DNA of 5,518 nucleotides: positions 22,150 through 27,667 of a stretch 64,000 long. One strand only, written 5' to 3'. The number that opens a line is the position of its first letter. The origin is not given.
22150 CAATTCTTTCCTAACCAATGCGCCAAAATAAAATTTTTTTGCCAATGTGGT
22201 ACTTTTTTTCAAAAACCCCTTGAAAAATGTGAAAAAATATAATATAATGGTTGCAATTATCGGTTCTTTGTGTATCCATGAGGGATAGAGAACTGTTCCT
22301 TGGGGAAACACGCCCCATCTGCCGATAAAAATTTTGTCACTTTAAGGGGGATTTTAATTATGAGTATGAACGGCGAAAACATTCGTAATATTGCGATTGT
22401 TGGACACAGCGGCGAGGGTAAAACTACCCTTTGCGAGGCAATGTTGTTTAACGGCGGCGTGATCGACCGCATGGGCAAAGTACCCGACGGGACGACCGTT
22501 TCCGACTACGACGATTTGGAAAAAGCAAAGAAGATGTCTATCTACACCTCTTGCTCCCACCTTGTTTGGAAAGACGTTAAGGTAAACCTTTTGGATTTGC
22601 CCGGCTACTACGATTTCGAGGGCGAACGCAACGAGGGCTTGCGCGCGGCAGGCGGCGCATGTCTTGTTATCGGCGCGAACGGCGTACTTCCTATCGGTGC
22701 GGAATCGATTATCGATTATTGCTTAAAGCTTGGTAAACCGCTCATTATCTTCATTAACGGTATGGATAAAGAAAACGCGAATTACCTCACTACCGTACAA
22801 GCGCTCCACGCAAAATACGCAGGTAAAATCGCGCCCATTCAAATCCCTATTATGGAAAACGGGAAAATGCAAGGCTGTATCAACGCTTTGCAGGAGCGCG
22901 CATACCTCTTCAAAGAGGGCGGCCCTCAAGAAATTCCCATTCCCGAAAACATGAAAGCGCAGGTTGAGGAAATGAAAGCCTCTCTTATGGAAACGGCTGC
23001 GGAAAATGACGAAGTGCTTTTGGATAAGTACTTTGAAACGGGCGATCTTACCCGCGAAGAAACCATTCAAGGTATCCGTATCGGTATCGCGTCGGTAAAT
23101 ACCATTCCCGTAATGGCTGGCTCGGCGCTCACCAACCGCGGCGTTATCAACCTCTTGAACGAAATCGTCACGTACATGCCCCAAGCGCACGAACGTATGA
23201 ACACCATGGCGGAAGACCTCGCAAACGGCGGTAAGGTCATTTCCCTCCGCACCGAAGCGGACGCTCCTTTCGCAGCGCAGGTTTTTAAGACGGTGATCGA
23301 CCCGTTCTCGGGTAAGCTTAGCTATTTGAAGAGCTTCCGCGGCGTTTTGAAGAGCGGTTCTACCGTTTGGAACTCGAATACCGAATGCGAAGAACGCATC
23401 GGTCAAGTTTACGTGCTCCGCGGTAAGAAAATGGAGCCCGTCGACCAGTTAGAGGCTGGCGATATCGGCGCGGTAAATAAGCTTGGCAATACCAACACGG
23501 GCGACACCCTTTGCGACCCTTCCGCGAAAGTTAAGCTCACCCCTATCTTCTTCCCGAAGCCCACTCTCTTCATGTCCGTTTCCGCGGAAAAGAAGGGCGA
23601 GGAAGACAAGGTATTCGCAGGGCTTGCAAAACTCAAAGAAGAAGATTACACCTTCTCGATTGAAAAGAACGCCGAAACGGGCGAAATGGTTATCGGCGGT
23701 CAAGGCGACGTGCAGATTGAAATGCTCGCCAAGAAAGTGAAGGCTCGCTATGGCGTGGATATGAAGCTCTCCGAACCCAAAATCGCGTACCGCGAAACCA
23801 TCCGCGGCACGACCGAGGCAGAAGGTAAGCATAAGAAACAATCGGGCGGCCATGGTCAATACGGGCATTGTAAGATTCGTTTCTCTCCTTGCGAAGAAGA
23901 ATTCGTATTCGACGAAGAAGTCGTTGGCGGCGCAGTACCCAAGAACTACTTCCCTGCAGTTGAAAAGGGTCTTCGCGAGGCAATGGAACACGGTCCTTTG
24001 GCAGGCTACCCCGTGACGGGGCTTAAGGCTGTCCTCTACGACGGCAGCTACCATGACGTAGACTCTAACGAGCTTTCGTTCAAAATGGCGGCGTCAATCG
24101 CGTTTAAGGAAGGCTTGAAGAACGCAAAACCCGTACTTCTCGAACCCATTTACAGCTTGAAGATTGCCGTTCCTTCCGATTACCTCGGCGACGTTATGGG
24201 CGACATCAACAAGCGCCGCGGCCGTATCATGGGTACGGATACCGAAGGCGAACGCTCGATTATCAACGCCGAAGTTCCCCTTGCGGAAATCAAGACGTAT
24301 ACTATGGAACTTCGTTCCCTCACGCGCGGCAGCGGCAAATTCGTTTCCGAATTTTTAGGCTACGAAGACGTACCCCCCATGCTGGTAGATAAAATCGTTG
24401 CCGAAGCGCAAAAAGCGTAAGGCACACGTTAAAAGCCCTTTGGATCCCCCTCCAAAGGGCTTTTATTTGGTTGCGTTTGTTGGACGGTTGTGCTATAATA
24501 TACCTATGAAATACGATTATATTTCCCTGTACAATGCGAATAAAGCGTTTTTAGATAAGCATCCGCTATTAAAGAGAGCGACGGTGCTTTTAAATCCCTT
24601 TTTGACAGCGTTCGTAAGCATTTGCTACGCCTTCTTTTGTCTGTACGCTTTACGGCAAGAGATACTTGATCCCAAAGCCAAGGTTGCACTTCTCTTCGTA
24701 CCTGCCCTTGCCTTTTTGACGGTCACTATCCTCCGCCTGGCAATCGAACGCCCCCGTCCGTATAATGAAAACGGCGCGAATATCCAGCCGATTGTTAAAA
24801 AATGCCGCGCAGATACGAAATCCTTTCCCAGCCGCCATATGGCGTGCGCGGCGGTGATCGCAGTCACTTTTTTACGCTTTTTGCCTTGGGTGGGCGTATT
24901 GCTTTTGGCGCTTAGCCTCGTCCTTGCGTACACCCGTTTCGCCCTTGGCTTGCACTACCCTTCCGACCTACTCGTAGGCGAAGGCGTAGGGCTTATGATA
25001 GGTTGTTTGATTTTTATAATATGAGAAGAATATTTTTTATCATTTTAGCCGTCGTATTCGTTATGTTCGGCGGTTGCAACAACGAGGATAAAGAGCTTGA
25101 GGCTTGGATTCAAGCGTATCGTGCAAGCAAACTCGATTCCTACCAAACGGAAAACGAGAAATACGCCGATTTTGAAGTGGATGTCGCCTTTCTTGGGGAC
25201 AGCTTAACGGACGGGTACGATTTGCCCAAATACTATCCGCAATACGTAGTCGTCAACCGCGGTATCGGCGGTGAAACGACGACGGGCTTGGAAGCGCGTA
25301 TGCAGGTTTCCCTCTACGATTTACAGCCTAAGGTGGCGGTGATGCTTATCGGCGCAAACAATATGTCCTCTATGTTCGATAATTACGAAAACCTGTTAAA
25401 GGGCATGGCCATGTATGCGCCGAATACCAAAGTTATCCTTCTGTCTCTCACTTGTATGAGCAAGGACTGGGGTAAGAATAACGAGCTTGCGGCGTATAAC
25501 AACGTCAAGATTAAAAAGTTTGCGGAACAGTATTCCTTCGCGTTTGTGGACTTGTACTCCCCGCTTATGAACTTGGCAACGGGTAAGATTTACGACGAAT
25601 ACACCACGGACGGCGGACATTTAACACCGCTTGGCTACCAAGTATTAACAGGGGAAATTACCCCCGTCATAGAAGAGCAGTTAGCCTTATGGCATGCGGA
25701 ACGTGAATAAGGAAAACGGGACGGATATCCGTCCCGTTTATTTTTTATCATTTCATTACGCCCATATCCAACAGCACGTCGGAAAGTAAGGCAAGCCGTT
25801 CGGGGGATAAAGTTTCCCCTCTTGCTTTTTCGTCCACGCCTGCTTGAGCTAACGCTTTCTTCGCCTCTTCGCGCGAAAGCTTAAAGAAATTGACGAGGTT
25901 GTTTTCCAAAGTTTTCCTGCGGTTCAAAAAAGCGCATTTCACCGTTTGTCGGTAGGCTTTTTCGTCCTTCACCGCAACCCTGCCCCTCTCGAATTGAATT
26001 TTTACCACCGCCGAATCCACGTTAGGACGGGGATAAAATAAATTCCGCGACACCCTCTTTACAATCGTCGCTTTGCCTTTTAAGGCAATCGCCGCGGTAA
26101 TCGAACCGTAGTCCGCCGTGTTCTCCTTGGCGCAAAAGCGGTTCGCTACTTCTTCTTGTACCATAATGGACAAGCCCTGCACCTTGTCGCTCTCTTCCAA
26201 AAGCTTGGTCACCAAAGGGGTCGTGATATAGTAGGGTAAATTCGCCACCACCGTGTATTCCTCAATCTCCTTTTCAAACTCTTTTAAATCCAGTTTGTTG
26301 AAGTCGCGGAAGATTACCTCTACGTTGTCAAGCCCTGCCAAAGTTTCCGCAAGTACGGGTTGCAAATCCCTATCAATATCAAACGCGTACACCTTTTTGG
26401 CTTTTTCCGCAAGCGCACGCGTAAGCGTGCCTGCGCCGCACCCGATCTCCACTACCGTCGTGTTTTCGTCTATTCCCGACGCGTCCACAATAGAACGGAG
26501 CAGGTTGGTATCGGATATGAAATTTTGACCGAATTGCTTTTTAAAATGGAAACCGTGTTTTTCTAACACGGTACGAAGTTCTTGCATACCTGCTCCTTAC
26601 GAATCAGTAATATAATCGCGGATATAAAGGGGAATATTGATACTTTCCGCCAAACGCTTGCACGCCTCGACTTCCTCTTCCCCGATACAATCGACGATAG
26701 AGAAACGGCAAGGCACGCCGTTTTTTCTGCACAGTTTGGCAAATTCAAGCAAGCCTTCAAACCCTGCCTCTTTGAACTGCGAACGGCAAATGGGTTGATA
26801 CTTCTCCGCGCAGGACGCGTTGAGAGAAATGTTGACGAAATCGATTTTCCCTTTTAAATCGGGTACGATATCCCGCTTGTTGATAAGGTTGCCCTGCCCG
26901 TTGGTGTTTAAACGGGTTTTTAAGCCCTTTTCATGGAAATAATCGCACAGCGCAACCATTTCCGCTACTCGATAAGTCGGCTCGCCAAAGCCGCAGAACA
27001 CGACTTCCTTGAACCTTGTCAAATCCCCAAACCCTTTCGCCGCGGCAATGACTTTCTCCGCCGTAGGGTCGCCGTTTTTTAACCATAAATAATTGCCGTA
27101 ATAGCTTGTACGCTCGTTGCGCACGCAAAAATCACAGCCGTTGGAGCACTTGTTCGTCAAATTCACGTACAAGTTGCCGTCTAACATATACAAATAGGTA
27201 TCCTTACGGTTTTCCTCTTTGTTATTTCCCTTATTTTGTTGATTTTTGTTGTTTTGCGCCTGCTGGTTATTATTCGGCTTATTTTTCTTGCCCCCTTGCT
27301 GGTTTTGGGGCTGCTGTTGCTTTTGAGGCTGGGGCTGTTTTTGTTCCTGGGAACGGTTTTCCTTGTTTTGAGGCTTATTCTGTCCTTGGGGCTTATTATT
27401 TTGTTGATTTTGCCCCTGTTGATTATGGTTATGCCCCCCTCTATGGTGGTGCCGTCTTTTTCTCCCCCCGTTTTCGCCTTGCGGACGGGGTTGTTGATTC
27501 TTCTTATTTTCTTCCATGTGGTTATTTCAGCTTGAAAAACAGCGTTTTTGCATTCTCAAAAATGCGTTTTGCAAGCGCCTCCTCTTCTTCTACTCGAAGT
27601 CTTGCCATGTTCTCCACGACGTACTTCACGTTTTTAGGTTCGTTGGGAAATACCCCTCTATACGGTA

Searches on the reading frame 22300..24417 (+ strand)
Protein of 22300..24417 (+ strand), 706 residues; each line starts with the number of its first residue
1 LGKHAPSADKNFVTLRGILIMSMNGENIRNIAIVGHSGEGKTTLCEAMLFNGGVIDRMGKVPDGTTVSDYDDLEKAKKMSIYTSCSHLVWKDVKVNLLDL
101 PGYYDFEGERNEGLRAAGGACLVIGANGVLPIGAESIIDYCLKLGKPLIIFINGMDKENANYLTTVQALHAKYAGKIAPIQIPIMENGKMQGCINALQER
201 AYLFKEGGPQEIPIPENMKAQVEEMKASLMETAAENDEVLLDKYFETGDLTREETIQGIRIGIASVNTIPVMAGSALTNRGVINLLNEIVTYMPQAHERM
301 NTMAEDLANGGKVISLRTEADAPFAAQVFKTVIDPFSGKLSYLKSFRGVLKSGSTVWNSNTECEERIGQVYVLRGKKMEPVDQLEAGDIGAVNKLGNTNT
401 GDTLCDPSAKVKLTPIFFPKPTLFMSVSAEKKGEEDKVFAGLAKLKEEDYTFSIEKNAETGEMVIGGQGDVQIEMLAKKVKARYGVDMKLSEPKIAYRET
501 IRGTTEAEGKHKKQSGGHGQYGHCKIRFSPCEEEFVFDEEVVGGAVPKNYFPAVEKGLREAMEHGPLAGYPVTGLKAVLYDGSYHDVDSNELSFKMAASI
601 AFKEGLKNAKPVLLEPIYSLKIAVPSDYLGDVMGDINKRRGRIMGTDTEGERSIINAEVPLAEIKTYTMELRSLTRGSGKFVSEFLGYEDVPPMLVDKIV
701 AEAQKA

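Call 79: search_protein_families(library=pfam, proteins=[window:22300-24417:+], max_evalue=0.00001)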
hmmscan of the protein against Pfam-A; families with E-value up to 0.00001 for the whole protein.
window:22300-24417:+ (706 aa): 7 families
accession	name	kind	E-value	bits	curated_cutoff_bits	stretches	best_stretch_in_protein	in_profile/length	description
PF03764.24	EFG_IV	-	7.1e-43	145.7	24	1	493-610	1-121/121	Elongation factor G, domain IV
PF00009.33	GTP_EFTU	-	7.6e-35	120.6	26.5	1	26-295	1-188/188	Elongation factor Tu GTP binding domain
PF00679.30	EFG_C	-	1.5e-27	95.8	27.9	1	612-697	1-87/89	Elongation factor G C-terminus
PF14492.12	EFG_III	-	7.7e-21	74.4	27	1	418-491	1-74/75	Elongation Factor G, domain III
PF22042.2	EF-G_D2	-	1.7e-15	57.3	27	1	323-406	1-83/84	Elongation factor G domain 2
PF03144.31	GTP_EFTU_D2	-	2.6e-10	41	30.3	1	338-405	1-73/73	Elongation factor Tu domain 2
PF16658.11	RF3_C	-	3.8e-07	30.4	40.1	1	420-508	8-96/132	Class II release factor RF3, C-terminal domain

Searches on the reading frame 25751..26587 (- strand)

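Call 78: search_protein_families(library=pfam, proteins=[window:25751-26587:-], max_evalue=0.00001)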
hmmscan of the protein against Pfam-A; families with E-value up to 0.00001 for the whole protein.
window:25751-26587:- (279 aa): 3 families
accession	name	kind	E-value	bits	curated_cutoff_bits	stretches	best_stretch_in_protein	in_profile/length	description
PF00398.26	RrnaAD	-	4.7e-60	203.4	24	1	13-268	2-257/263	Ribosomal RNA adenine dimethylase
PF13649.12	Methyltransf_25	-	1.4e-07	32.5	27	1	45-132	1-88/97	Methyltransferase domain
PF13847.12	Methyltransf_31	-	1.2e-06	28.7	27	1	39-107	1-73/145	Methyltransferase domain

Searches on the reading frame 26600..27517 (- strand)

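Call 78: search_protein_families(library=pfam, proteins=[window:26600-27517:-], max_evalue=0.00001)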
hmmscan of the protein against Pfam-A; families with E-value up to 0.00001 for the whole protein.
window:26600-27517:- (306 aa): 1 family
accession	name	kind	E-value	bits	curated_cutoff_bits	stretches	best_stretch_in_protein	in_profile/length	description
PF04055.27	Radical_SAM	-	1.2e-12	48.7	29.5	1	118-275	1-149/166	Radical SAM superfamily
